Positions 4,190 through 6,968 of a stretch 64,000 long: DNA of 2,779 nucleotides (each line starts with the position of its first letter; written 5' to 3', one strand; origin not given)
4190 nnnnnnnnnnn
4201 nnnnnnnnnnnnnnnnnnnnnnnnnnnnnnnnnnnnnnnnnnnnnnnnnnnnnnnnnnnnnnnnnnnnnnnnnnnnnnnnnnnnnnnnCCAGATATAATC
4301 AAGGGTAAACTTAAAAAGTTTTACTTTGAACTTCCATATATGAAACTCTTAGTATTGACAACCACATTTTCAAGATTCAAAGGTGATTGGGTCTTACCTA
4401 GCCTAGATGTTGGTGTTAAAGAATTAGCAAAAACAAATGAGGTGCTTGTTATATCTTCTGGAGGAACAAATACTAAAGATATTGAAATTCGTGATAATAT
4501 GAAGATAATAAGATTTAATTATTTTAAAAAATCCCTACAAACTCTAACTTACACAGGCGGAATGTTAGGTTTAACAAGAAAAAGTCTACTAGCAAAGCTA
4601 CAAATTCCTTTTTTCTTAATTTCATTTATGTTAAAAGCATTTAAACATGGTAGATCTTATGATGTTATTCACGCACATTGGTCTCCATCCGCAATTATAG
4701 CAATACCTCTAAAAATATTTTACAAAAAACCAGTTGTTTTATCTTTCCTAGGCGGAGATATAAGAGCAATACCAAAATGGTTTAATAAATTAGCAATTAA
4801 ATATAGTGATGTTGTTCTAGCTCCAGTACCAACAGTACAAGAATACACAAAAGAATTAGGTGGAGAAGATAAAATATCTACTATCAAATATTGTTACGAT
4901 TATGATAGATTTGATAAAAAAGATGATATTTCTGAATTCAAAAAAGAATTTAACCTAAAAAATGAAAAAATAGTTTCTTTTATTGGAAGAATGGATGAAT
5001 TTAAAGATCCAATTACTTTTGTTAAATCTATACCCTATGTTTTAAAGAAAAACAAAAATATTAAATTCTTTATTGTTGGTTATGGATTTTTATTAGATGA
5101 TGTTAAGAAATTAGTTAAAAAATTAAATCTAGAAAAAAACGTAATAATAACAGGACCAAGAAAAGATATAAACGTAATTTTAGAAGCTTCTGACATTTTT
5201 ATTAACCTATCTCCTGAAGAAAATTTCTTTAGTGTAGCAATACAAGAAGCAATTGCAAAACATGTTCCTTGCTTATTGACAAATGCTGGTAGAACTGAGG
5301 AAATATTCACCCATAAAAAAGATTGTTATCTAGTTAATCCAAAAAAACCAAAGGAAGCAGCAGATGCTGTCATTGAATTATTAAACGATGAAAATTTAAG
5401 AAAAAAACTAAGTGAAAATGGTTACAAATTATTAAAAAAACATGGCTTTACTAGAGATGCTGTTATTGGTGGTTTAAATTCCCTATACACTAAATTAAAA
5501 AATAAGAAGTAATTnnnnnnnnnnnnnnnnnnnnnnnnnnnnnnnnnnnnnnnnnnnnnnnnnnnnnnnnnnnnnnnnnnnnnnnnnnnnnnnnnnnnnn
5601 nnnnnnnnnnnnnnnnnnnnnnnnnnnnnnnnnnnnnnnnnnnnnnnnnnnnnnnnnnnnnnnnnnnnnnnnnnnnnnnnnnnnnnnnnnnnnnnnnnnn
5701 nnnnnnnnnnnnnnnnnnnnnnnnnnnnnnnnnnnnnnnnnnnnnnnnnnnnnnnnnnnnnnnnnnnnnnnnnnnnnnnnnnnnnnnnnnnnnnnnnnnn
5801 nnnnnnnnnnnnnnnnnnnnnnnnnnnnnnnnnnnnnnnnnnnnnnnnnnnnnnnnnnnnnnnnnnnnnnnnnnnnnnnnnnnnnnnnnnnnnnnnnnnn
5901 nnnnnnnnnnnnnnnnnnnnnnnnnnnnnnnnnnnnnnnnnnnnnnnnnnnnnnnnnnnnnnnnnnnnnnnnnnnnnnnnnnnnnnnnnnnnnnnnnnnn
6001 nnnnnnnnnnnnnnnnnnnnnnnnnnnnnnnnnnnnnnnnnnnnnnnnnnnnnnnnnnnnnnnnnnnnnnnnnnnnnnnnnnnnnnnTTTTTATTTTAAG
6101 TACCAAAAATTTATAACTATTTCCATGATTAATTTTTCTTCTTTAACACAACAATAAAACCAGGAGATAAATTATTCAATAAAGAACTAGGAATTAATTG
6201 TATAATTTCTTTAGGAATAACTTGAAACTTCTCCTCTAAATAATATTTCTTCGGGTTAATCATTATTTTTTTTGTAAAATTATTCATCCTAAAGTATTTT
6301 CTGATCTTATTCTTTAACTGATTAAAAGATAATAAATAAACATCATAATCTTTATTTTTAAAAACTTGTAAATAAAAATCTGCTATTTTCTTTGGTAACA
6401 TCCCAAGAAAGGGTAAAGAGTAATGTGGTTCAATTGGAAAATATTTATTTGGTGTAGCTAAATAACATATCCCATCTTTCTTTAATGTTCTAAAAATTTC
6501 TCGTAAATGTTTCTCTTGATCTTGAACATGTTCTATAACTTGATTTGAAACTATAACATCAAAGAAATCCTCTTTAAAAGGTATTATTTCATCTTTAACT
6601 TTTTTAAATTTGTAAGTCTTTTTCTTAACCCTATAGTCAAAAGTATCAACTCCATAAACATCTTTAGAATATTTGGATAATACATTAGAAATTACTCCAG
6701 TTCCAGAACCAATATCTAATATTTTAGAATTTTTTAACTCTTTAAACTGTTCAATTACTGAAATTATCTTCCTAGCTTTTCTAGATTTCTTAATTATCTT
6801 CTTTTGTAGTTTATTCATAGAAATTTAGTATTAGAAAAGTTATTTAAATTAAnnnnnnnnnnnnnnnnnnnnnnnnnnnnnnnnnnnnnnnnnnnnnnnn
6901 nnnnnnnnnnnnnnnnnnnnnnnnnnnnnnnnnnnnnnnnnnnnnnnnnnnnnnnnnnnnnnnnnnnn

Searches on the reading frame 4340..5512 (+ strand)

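Call 70: search_protein_families(library=ncbifam, proteins=[window:4340-5512:+], max_evalue=1e-10)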
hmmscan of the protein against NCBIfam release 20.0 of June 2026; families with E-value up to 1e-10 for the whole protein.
window:4340-5512:+ (390 aa): 10 families
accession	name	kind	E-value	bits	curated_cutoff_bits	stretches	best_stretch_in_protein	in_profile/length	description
TIGR03999.1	thiol_BshA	equivalog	3.6e-29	101.8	273.7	1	105-386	83-373/375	N-acetyl-alpha-D-glucosaminyl L-malate synthase BshA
TIGR03088.1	stp2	hypoth_equivalog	2e-22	79.8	409.05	1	176-385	159-372/374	TIGR03088 family PEP-CTERM/XrtA system glycosyltransferase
NF047684.1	TeichurnBiosyTuaC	equivalog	6.6e-21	74.7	550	1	104-368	106-372/391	teichuronic acid biosynthesis protein TuaC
NF041876.1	EPS_EpsE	equivalog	8.5e-18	64.8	400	1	210-364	216-375/389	exopolysaccharide biosynthesis GT4 family glycosyltransferase EpsE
NF047880.1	glyco_SdgA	exception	2.1e-17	62.9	800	1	205-368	312-474/488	serine-aspartate repeat adhesin O-glycosyltransferase SdgA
TIGR03449.1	mycothiol_MshA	equivalog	7.2e-16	58.1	462.5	1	176-386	187-403/406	D-inositol-3-phosphate glycosyltransferase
NF050056.1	ProtGlycPglH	equivalog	1.3e-14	54.1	600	1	201-367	171-336/354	GalNAc-alpha-(1->4)-GalNAc-alpha-(1->3)-diNAcBac-PP-undecaprenol alpha-1,4-N-acetyl-D-galactosaminyltransferase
NF050063.1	ProtGlycPglJ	equivalog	1.4e-13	50.8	500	1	188-366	174-348/363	N-acetylgalactosamine-N,N'-diacetylbacillosaminyl-diphospho-undecaprenol 4-alpha-N-acetylgalactosaminyltransferase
TIGR04063.1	stp3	hypoth_equivalog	1.3e-11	44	442.05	1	176-368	179-378/397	TIGR04063 family PEP-CTERM/XrtA system glycosyltransferase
TIGR04047.1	MSMEG_0565_glyc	hypoth_equivalog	3.9e-11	42.6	259.85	0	180-374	162-364/373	MSMEG_0565 family glycosyltransferase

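Call 71: search_protein_families(library=pfam, proteins=[window:4340-5512:+], max_evalue=0.00001)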
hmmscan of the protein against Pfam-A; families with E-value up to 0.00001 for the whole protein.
window:4340-5512:+ (390 aa): 3 families
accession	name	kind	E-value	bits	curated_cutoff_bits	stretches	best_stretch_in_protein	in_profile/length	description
PF00534.26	Glycos_transf_1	-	1.7e-29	103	26.4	1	199-363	4-171/172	Glycosyl transferases group 1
PF13692.12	Glyco_trans_1_4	-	1.2e-24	87.6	27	1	210-350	2-142/142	Glycosyl transferases group 1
PF13439.12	Glyco_transf_4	-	1.8e-07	31.8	28.5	1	89-187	56-167/170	Glycosyltransferase Family 4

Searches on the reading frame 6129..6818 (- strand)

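Call 70: search_protein_families(library=ncbifam, proteins=[window:6129-6818:-], max_evalue=1e-10)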
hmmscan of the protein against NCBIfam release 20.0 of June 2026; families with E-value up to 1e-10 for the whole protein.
window:6129-6818:- (229 aa): 3 families
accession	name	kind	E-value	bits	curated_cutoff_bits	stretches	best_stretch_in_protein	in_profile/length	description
TIGR01983.1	UbiG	equivalog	1.6e-16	60.3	102.95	1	7-125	31-156/228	bifunctional 2-polyprenyl-6-hydroxyphenol methylase/3-demethylubiquinol 3-O-methyltransferase UbiG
TIGR02072.1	BioC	equivalog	8.6e-14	51.9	184.95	1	15-122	20-134/244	malonyl-ACP O-methyltransferase BioC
NF045667.1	MTase_DVU1556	equivalog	5.6e-12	45.6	155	1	28-120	21-119/213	DVU_1556 family methyltransferase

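Call 71: search_protein_families(library=pfam, proteins=[window:6129-6818:-], max_evalue=0.00001)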
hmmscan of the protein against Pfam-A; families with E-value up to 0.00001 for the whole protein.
window:6129-6818:- (229 aa): 7 families
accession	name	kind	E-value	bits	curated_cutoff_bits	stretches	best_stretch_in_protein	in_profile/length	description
PF13489.12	Methyltransf_23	-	1.4e-21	77.4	27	1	16-128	7-124/164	Methyltransferase domain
PF08241.18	Methyltransf_11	-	2e-18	67.2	21.2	1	34-119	1-94/95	Methyltransferase domain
PF13847.12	Methyltransf_31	-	2.2e-14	53.8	27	1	29-124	3-113/145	Methyltransferase domain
PF13649.12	Methyltransf_25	-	5.1e-11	43.6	27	1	33-116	1-97/97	Methyltransferase domain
PF08242.18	Methyltransf_12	-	1.9e-10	41.8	30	1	34-117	1-97/98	Methyltransferase domain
PF01209.24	Ubie_methyltran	-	8.3e-07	29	20.1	1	20-142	38-175/233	ubiE/COQ5 methyltransferase family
PF01728.25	FtsJ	-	4.5e-06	27.1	24.1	1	11-98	2-88/181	FtsJ-like methyltransferase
